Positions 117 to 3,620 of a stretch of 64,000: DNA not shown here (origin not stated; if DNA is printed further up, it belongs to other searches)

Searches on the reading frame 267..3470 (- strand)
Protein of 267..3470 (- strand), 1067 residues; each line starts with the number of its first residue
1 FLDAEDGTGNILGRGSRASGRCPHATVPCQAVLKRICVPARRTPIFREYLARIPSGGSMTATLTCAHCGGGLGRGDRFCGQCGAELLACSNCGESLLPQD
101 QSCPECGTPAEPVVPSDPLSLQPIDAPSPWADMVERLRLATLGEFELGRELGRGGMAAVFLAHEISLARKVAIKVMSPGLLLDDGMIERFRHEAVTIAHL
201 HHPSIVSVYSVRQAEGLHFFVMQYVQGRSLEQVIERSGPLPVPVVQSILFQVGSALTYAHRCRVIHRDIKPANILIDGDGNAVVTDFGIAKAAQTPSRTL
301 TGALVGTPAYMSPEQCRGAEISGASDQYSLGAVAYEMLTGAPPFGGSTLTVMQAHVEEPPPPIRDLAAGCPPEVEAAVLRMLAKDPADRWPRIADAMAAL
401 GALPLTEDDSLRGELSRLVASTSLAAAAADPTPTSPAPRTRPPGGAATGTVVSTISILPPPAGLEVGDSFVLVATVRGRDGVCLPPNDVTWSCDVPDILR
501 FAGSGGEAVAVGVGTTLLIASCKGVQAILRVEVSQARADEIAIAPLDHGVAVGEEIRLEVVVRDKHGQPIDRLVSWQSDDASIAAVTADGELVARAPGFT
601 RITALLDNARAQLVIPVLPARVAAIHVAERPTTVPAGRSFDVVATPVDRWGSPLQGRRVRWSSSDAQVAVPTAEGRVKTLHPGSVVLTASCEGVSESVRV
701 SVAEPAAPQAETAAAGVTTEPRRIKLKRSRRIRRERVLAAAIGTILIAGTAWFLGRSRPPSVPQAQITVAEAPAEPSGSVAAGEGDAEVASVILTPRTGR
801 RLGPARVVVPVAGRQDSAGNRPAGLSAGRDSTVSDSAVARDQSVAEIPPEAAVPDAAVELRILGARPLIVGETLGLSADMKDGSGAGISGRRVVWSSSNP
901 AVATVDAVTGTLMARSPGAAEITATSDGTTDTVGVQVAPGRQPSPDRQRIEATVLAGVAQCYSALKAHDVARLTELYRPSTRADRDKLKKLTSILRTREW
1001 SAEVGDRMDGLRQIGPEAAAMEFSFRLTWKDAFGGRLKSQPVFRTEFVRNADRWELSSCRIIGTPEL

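Call 44: search_protein_families(library=pfam, proteins=[window:267-3470:-], max_evalue=0.0001)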
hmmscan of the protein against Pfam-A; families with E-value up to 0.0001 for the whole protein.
window:267-3470:- (1067 aa): 10 families
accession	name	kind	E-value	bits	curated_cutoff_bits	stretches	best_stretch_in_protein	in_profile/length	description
PF00069.31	Pkinase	-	8e-48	163.6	31.7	1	145-390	1-252/263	Protein kinase domain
PF07714.23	PK_Tyr_Ser-Thr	-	5.1e-32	111.6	23.1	1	146-389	2-248/258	Protein tyrosine and serine/threonine kinase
PF02368.24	Big_2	-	5.4e-19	68.4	22.8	1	886-933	31-75/79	Bacterial Ig-like domain (group 2)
PF02369.22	Big_1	-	2.8e-10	40.6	34.9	0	876-931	21-73/93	Bacterial Ig-like domain (group 1)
PF25354.1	Ig_NUP210_16th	-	1.8e-07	31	27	0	868-928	10-65/72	NUP210-like, Ig-like domain 16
PF12773.13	DZR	-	4.5e-07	30.4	27.3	1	65-107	1-45/45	Double zinc ribbon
PF13248.11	Zn_ribbon_3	-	1.7e-06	27.7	27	1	88-109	4-25/26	zinc-ribbon domain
PF13240.11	Zn_Ribbon_1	-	3e-06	27.3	25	0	89-109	2-22/23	zinc-ribbon domain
PF03109.22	ABC1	-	7.6e-06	25.7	22.9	1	188-298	118-222/244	ABC1 atypical kinase-like domain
PF01636.29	APH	-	3.3e-05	24.2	23.2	0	263-290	169-197/239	Phosphotransferase enzyme family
